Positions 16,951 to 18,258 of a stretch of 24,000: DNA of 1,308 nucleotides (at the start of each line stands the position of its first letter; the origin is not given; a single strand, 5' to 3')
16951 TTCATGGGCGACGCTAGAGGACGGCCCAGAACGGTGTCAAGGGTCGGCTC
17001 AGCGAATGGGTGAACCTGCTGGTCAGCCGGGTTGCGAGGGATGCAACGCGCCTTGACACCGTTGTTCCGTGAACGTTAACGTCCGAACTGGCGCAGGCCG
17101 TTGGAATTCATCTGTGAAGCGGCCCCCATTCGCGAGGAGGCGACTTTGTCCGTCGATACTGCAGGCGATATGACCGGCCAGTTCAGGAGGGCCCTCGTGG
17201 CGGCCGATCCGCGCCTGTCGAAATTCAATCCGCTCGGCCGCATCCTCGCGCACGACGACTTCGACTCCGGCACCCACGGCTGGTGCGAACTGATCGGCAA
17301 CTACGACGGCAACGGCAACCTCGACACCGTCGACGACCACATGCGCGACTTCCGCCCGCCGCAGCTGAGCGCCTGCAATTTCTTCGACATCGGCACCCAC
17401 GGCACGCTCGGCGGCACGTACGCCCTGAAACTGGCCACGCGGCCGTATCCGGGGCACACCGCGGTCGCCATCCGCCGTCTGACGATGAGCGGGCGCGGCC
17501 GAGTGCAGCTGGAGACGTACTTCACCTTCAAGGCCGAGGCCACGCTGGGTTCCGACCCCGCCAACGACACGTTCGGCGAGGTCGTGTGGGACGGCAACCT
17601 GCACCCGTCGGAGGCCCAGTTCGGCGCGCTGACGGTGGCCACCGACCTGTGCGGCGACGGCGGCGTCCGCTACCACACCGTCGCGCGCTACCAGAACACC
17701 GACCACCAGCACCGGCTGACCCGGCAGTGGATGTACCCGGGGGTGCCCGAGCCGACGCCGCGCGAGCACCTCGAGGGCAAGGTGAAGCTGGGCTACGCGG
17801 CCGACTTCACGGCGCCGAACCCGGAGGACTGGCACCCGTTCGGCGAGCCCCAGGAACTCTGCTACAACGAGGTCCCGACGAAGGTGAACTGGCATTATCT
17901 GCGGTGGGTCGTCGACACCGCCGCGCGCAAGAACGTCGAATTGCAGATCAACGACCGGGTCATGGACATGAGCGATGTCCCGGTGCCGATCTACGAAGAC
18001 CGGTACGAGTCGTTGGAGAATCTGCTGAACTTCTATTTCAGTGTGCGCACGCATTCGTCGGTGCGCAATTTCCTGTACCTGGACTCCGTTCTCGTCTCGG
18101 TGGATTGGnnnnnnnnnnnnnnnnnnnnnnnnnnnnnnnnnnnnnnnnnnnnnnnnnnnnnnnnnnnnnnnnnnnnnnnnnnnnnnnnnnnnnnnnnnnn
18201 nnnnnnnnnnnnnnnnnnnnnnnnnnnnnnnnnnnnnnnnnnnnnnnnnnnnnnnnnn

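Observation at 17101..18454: Two-gene module of unknown function bracketed by IclR and LacI regulators and a split ABC importer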

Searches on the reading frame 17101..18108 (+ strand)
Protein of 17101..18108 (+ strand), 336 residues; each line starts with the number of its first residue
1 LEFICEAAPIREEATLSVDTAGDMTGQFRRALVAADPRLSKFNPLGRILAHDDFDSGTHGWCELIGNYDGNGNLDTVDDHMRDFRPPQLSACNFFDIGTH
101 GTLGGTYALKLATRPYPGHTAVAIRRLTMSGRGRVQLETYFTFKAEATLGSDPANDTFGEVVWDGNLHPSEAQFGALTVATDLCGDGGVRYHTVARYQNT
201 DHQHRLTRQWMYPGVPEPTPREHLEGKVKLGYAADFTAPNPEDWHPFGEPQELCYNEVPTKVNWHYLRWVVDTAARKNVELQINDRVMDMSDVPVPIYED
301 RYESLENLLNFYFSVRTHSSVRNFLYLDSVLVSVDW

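Call 3: search_protein_families(library=pfam, proteins=[window:17101-18108:+], max_evalue=1)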
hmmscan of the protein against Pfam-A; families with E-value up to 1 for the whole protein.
window:17101-18108:+ (336 aa): 2 families
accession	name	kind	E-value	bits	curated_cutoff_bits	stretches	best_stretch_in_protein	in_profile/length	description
PF20562.5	DUF6772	-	1.8e-128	428.2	27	1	29-336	1-284/284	Domain of unknown function (DUF6772)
PF12414.13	Fox-1_C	-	0.039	14.8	25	1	113-174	3-60/94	Calcitonin gene-related peptide regulator C terminal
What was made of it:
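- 17146..18111 (+): Gene A: DUF6772 protein. 321 aa from TTG 17146, or 313 aa from ATG 17170; the open frame reaches back to 17101. Cytoplasmic, concanavalin-A-like beta-sandwich. Pfam PF20562 E 1.8e-128, 428 bits, profile 1-284/284 (call 3).
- On Pfam DUF6772 (PF20562): 428.2 bits, E 1.8e-128, profile 1-284/284 (call 3)
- On Glycoside hydrolase family 16: Only DUF6772 and one spurious hit were listed down to E = 1 (call 3).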

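Call 4: search_protein_families(library=ncbifam, proteins=[window:17101-18108:+], max_evalue=1)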
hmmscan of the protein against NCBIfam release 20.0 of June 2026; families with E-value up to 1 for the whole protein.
window:17101-18108:+ (336 aa): 0 families

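Call 9: find_homologous_proteins(query=window:17170-18108:+)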
Query window:17170-18108:+ (313 aa): 895 proteins with E <= 0.001 among 2105 candidates; the best 120 are listed.
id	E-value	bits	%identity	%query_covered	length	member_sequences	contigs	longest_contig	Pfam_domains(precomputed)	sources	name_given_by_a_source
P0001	2.9e-219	745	99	100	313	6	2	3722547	PF20562.6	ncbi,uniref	ncbi:DUF6772 family protein [Jiangella alba]|uniref:DUF6772 family protein n=1 Tax=Jiangella alba Ta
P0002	7.0e-192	655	86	99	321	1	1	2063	PF20562.6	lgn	-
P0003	6.7e-190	648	85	99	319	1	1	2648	PF20562.6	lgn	-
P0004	2.9e-189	646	86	100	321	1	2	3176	PF20562.6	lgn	-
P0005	4.4e-182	623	82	100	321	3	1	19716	PF20562.6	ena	-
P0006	1.0e-180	618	82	97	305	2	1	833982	PF20562.6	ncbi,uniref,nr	ncbi:hypothetical protein F7O44_06355 [Phytoactinopolyspora sp. XMNu-373]|uniref:Uncharacterized pro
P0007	3.2e-180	617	82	99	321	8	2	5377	PF20562.6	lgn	-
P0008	6.7e-180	616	83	100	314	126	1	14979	PF20562.6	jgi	jgi:hypothetical protein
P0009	9.8e-180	615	81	100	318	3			PF20562.6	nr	nr:DUF6772 family protein [Phytoactinopolyspora alkaliphila]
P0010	8.4e-179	612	83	99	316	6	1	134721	PF20562.6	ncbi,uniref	ncbi:hypothetical protein GCM10009789_85650 [Kribbella sancticallisti]|uniref:Uncharacterized protei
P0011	2.9e-178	610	82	99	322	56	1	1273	PF20562.6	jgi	jgi:hypothetical protein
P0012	7.7e-178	609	82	96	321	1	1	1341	PF20562.6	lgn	-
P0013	2.2e-176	604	81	100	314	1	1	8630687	PF20562.6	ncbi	ncbi:DUF6772 family protein [Kribbella sp. WER1]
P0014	5.7e-176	603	81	100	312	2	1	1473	PF20562.6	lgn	-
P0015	5.8e-176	603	79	99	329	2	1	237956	PF20562.6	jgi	-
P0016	1.5e-175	601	80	100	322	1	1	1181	PF20562.6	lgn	-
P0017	3.2e-175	600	78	99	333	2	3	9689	PF20562.6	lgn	-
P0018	1.1e-174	598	79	99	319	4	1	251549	PF20562.6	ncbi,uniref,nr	ncbi:DUF6772 family protein [Occultella gossypii]|uniref:Uncharacterized protein n=1 Tax=Occultella 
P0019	9.4e-174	595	78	99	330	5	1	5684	PF20562.6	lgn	-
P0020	2.8e-173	594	79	99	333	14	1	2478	PF20562.6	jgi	jgi:hypothetical protein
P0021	4.7e-173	593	80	100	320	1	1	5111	PF20562.6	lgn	-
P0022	8.2e-173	592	79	100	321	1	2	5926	PF20562.6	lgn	-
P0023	1.6e-172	591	77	100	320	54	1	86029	PF20562.6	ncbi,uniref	ncbi:hypothetical protein GCM10009733_051280 [Nonomuraea maheshkhaliensis]|uniref:GH16 domain-contai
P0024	3.3e-172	590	77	99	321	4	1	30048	PF20562.6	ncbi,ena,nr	ncbi:MAG TPA: DUF6772 family protein [Pseudonocardia sp.]|nr:DUF6772 family protein [Pseudonocardia 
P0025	6.8e-172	589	77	100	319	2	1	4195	PF20562.6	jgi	jgi:hypothetical protein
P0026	8.1e-172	589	79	99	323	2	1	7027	PF20562.6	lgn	-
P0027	2.8e-171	587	80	97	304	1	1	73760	PF20562.6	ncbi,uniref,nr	ncbi:DUF6772 family protein [Phytoactinopolyspora halotolerans]|uniref:Uncharacterized protein n=1 T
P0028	7.1e-171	586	77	97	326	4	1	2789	PF20562.6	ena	-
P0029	2.7e-170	584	78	100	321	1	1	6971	PF20562.6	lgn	-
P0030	1.2e-169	582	76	100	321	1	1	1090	PF20562.6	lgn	-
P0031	2.1e-169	581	78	100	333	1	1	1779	PF20562.6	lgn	-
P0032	2.4e-168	578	78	99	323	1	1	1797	PF20562.6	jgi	jgi:hypothetical protein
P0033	7.4e-168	576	76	100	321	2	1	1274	PF20562.6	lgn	-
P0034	7.5e-168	576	77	99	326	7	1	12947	PF20562.6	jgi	-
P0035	1.3e-167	575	76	100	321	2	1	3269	PF20562.6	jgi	jgi:hypothetical protein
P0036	1.7e-167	575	77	100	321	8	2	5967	PF20562.6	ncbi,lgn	-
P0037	1.7e-166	571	75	100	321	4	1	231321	PF20562.6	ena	-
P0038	2.8e-166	571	76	99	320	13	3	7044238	PF20562.6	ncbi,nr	ncbi:DUF6772 family protein [Actinocatenispora sera]|nr:DUF6772 family protein [Actinocatenispora se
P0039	6.0e-166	570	76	98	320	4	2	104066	PF20562.6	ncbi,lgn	ncbi:MAG TPA: DUF6772 family protein [Actinocatenispora sp.]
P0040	7.7e-166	569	77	99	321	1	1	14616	PF20562.6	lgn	-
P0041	1.4e-164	565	76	99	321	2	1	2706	PF20562.6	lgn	-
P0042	8.3e-164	563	76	100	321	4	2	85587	PF20562.6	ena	-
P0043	1.7e-162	558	73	100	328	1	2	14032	PF20562.6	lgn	-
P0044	6.6e-162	556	74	99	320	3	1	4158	PF20562.6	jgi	jgi:hypothetical protein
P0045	6.7e-162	556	75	99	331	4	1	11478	PF20562.6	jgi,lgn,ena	-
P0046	2.0e-161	555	77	98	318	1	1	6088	PF20562.6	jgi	jgi:hypothetical protein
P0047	2.7e-161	554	73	100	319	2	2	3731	PF20562.6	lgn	-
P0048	2.7e-161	554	76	98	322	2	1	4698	PF20562.6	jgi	-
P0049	3.5e-161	554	74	100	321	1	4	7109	PF20562.6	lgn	-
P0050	6.7e-161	553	74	99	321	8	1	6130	PF20562.6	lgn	-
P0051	9.4e-161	553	75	99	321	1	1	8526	PF20562.6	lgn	-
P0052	2.4e-160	551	73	100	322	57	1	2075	PF20562.6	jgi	jgi:hypothetical protein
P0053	2.7e-160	551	75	97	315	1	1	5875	PF20562.6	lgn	-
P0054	3.7e-160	551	75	99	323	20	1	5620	PF20562.6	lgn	-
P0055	5.9e-160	550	75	100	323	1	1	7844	PF20562.6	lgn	-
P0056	6.8e-160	550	74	99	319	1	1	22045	PF20562.6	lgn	-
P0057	7.2e-160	550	73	100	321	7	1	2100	PF20562.6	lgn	-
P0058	6.2e-159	547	75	99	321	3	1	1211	PF20562.6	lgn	-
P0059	6.8e-159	547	72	100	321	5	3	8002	PF20562.6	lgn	-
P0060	7.5e-159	546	73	99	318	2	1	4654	PF20562.6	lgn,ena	-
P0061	8.7e-159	546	75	98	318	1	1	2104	PF20562.6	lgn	-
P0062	1.9e-158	545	73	99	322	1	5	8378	PF20562.6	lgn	-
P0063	5.8e-158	543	73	100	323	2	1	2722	PF20562.6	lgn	-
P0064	7.1e-158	543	73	99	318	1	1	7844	PF20562.6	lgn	-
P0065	1.1e-157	543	73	100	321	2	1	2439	PF20562.6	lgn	-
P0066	2.3e-157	541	73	98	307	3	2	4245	PF20562.6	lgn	-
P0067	2.8e-157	541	73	99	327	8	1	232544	PF20562.6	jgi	jgi:hypothetical protein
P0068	2.8e-157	541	73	99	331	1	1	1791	PF20562.6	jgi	jgi:hypothetical protein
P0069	4.8e-157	540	74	100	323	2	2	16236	PF20562.6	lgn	-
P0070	5.3e-157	540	73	97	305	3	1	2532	PF20562.6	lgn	-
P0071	7.3e-157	540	74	99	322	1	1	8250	PF20562.6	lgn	-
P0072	7.7e-157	540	72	99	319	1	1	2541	PF20562.6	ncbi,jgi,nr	ncbi:MAG TPA: DUF6772 family protein [Humibacter sp.]|jgi:hypothetical protein|nr:DUF6772 family pro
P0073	9.1e-157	540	72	99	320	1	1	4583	PF20562.6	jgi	jgi:hypothetical protein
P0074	9.3e-157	540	72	100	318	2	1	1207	PF20562.6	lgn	-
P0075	1.1e-156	539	72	100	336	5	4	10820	PF20562.6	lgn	-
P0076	3.0e-156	538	71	100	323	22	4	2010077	PF20562.6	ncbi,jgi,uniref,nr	ncbi:DUF6772 family protein [Glutamicibacter soli]|uniref:DUF6772 family protein n=1 Tax=Micrococcac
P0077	4.4e-156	537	72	99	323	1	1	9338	PF20562.6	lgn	-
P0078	4.4e-156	537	72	100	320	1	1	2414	PF20562.6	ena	-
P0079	5.5e-156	537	72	99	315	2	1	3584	PF20562.6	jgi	jgi:hypothetical protein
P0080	1.4e-155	536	72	100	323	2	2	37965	PF20562.6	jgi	jgi:hypothetical protein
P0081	2.1e-155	535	71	100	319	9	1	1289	PF20562.6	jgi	jgi:hypothetical protein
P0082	2.2e-155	535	72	100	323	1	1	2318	PF20562.6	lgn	-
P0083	2.8e-155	535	72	100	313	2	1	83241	PF20562.6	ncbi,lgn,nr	ncbi:MAG: hypothetical protein GEV07_12470 [Streptosporangiales bacterium]|nr:hypothetical protein [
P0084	2.8e-155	535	75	96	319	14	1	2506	PF20562.6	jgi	jgi:hypothetical protein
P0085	4.2e-155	534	71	100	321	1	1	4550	PF20562.6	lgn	-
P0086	4.3e-155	534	71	100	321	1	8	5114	PF20562.6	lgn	-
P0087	4.3e-155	534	72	100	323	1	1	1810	PF20562.6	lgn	-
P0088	4.5e-155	534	71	99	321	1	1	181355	PF20562.6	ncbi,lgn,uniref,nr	ncbi:hypothetical protein EV191_11219 [Tamaricihabitans halophyticus]|uniref:GH16 domain-containing 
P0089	5.6e-155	534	72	100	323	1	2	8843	PF20562.6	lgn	-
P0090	1.4e-154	532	72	100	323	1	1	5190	PF20562.6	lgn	-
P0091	1.5e-154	532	72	99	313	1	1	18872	PF20562.6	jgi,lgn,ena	jgi:hypothetical protein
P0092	1.6e-154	532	73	100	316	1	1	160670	PF20562.6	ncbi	-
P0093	1.6e-154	532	71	99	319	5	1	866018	PF20562.6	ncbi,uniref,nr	ncbi:DUF6772 family protein [Microlunatus speluncae]|uniref:DUF6772 family protein n=1 Tax=Microluna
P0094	2.2e-154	532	73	98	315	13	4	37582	PF20562.6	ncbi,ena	-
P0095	2.6e-154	531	72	99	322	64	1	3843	PF20562.6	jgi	jgi:hypothetical protein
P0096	4.5e-154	531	74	98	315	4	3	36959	PF20562.6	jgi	jgi:hypothetical protein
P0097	6.7e-154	530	71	98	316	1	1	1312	PF20562.6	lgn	-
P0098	8.2e-154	530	72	99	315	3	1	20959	PF20562.6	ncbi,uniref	ncbi:DUF6772 family protein [Nonomuraea sp. B19D2]|uniref:DUF6772 family protein n=1 Tax=Nonomuraea 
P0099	9.3e-154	530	73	96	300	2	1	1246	PF20562.6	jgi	jgi:hypothetical protein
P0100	1.1e-153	529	72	99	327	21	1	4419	PF20562.6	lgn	-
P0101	1.1e-153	529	74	96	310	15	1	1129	PF20562.6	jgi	jgi:Domain of unknown function (DUF6772)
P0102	2.4e-153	528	71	100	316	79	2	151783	PF20562.6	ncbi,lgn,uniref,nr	ncbi:DUF6772 family protein [Actinomadura mexicana]|uniref:Uncharacterized protein n=1 Tax=Actinomad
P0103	3.6e-153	528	70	99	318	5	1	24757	PF20562.6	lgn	-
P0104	3.7e-153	528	72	99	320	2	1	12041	PF20562.6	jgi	jgi:hypothetical protein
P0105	4.9e-153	527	71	100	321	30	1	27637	PF20562.6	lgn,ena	-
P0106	4.9e-153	527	72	100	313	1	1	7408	PF20562.6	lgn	-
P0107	6.3e-153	527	72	98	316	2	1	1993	PF20562.6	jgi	jgi:hypothetical protein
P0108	8.3e-153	527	72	99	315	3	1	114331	PF20562.6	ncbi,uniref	ncbi:DUF6772 family protein [Nonomuraea sp. 10N515B]|uniref:DUF6772 family protein n=1 Tax=Nonomurae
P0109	1.1e-152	526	72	98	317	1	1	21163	PF20562.6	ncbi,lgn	-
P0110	1.2e-152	526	72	96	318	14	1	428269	PF20562.6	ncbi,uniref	ncbi:DUF6772 family protein [Saccharopolyspora shandongensis]|uniref:DUF6772 family protein n=1 Tax=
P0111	2.6e-152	525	70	100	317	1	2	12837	PF20562.6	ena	-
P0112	3.0e-152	525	72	98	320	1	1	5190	PF20562.6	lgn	-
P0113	3.5e-152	524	73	98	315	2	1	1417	PF20562.6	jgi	jgi:hypothetical protein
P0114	4.6e-152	524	70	100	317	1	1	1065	PF20562.6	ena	-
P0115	7.0e-152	523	73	96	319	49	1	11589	PF20562.6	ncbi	-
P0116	1.3e-151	523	72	96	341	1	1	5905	PF20562.6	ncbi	-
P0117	1.7e-151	522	71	96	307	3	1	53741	PF20562.6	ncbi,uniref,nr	ncbi:hypothetical protein FPZ12_030970 [Amycolatopsis acidicola]|uniref:Uncharacterized protein n=1 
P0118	4.2e-151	521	72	96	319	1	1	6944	PF20562.6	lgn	-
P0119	7.0e-151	520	74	97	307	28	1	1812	PF20562.6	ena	-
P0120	8.1e-151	520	69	100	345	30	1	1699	PF20562.6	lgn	-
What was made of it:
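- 17146..18111 (+): 895 homologues, 70-86% identical across actinobacterial orders (call 9).
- Closest known: Pfam DUF6772. Same: It is 99% identical to the NCBI protein 'DUF6772 family protein [Jiangella alba]' (calls 3, 9).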

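Call 10: search_solved_structures(query=window:17170-18108:+, max_evalue=10)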
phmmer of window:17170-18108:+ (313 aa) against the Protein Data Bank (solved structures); distinct sequences matched with E-value up to 10: 2.
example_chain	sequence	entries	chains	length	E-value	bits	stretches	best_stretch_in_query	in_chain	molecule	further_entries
9l5r_Cb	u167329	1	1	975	0.28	13.6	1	170-213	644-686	G-patch domain-containing protein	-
9esi_p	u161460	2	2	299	0.73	12.2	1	228-304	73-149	Protein saf4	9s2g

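Call 20: find_related_loci(query=A1, collection=genome_contigs, flank=10000)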
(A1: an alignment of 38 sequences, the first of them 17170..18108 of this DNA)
Query A1 (313 aa) in genome_contigs; peptide patterns used: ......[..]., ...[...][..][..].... (x = any residue, [..] = any of these).
302 stretches matched a pattern; 268 encode a relative of the query (tblastn E <= 1e-3); the best 80 are kept; 80 distinct loci.
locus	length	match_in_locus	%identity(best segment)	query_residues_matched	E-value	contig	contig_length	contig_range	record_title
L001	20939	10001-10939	98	1-313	0e+0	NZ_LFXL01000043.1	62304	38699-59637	Jiangella muralis strain DSM 45357 Scaffold26_1, whole genome shotgun sequence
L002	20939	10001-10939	96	1-313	0e+0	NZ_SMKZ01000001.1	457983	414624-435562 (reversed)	Jiangella asiatica strain 5K138 NODE_1_length_457983_cov_32.7683, whole genome shotgun sequence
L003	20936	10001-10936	84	2-313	1e-180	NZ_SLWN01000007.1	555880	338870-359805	Kribbella steppae strain VKM Ac-2572 Ga0310570_107, whole genome shotgun sequence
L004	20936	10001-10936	83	2-313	3e-180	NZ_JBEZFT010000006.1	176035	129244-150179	Kribbella sp. NPDC048915 NPDC048915_51_A11.ctg-0006, whole genome shotgun sequence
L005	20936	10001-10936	83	2-313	2e-180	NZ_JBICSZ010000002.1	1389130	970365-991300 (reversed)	Kribbella sp. NPDC049174 NPDC049174_88_A2.ctg-0002, whole genome shotgun sequence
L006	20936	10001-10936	83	2-313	2e-179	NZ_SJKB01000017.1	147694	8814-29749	Kribbella pittospori strain NRRL B-24813 NODE_17_length_147694_cov_15.06_ID_4292, whole genome shotgun sequence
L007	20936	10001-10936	83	2-313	1e-179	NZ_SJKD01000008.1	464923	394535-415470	Kribbella capetownensis strain YM53 NODE_8_length_464923_cov_14.9885_ID_2059, whole genome shotgun sequence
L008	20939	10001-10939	81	1-313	5e-179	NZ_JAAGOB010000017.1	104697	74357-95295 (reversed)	Phytoactinopolyspora alkaliphila strain CGMCC 4.7225 Scaffold17, whole genome shotgun sequence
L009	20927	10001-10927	82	5-313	5e-179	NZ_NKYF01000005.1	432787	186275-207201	Pseudonocardia sp. MH-G8 Scaffold5, whole genome shotgun sequence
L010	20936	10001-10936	82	2-313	1e-178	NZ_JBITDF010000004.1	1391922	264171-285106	Kribbella sp. NPDC051586 NPDC051586_35_H5.ctg-0004, whole genome shotgun sequence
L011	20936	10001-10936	82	2-313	1e-178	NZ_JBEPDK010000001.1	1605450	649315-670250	Kribbella sp. NPDC000426 NPDC000426_44_A12.ctg-0001, whole genome shotgun sequence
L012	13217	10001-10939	81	1-313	8e-179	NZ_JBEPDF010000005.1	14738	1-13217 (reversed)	Terrabacter sp. NPDC000476 NPDC000476_44_C9.ctg-0005, whole genome shotgun sequence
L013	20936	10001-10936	82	2-313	2e-178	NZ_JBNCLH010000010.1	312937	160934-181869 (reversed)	Kribbella sp. DT2 NODE_10_length_312937_cov_29.712699, whole genome shotgun sequence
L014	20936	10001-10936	82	2-313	2e-178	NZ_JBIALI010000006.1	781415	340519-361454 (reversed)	Kribbella sp. NPDC004875 NPDC004875_8_A8.ctg-0006, whole genome shotgun sequence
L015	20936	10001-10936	83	2-313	2e-178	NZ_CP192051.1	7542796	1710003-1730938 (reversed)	Kribbella sp. CA-247076 chromosome, complete genome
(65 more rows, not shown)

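Call 21: find_encoding_contigs(protein=P0076, flank=10000, max_places=2)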
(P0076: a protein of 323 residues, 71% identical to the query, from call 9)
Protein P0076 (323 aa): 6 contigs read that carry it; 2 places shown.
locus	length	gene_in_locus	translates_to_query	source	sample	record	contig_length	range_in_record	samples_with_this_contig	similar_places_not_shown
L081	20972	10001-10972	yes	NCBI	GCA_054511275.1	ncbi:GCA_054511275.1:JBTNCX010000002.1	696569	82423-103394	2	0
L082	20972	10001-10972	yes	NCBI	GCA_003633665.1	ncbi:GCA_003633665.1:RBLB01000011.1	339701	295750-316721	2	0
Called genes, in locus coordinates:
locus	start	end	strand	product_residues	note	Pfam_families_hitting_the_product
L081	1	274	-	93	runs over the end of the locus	-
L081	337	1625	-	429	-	PF01527:HTH_Tnp_1 (weak), PF13276:HTH_21, PF00665:rve, PF13683:rve_3, PF13333:rve_2 (weak)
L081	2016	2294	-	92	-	PF00072:Response_reg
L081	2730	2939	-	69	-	PF00746:Gram_pos_anchor (weak)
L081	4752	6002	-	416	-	PF13091:PLDc_2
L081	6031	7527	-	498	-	PF00370:FGGY_N, PF02782:FGGY_C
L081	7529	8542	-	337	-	PF08240:ADH_N, PF16912:Glu_dehyd_C, PF00670:AdoHcyase_NAD (weak), PF00107:ADH_zinc_N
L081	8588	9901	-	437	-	PF00083:Sugar_tr, PF07690:MFS_1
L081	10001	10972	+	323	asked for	PF20562:DUF6772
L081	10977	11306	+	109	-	-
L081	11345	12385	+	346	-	PF00356:LacI, PF00532:Peripla_BP_1, PF13407:Peripla_BP_4, PF13377:Peripla_BP_3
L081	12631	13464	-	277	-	PF13276:HTH_21, PF00665:rve, PF13683:rve_3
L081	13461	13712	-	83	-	PF01527:HTH_Tnp_1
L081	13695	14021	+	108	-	-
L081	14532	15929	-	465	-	PF01266:DAO, PF07992:Pyr_redox_2 (faint), PF13450:NAD_binding_8, PF13738:Pyr_redox_3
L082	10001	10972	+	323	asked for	PF20562:DUF6772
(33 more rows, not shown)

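Call 25: predict_structure(alignment_id=A1)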
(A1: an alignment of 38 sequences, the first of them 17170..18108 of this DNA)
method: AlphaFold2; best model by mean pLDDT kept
length: 313 residues; sequences in the alignment: 38
mean_pLDDT: 84.5   pTM: 0.86
mean pLDDT of the five models: 84.5, 81.9, 79.6, 79.3, 77.1
residues with pLDDT >= 90: 157; 70-90: 106; 50-70: 40; < 50: 10
segments of 3 or more residues with pLDDT < 50: 72-81
pLDDT, mean of each block of 10 residues (from residue 1): 69 85 93 85 58 64 79 44 80 91 92 95 75 81 84 95 91 94 94 85 81 91 93 66 96 96 96 89 90 93 94 94
secondary structure, 60 per line:
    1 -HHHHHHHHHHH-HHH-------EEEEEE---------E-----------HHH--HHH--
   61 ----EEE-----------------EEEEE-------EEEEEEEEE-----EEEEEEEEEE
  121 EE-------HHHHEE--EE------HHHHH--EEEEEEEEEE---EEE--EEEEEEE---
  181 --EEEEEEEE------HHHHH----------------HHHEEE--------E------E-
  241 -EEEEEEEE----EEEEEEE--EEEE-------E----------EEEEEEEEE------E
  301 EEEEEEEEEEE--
elements in order: H2-12 E24-29 E65-67 E85-89 E97-105 E111-122 H130-133 H146-150 E153-162 E166-168 E171-177 E183-190 H197-201 E221-223 E242-249 E254-260 E263-266 E285-293 E300-311
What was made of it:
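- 17146..18111 (+): AF2 pLDDT 84.5 (call 25).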
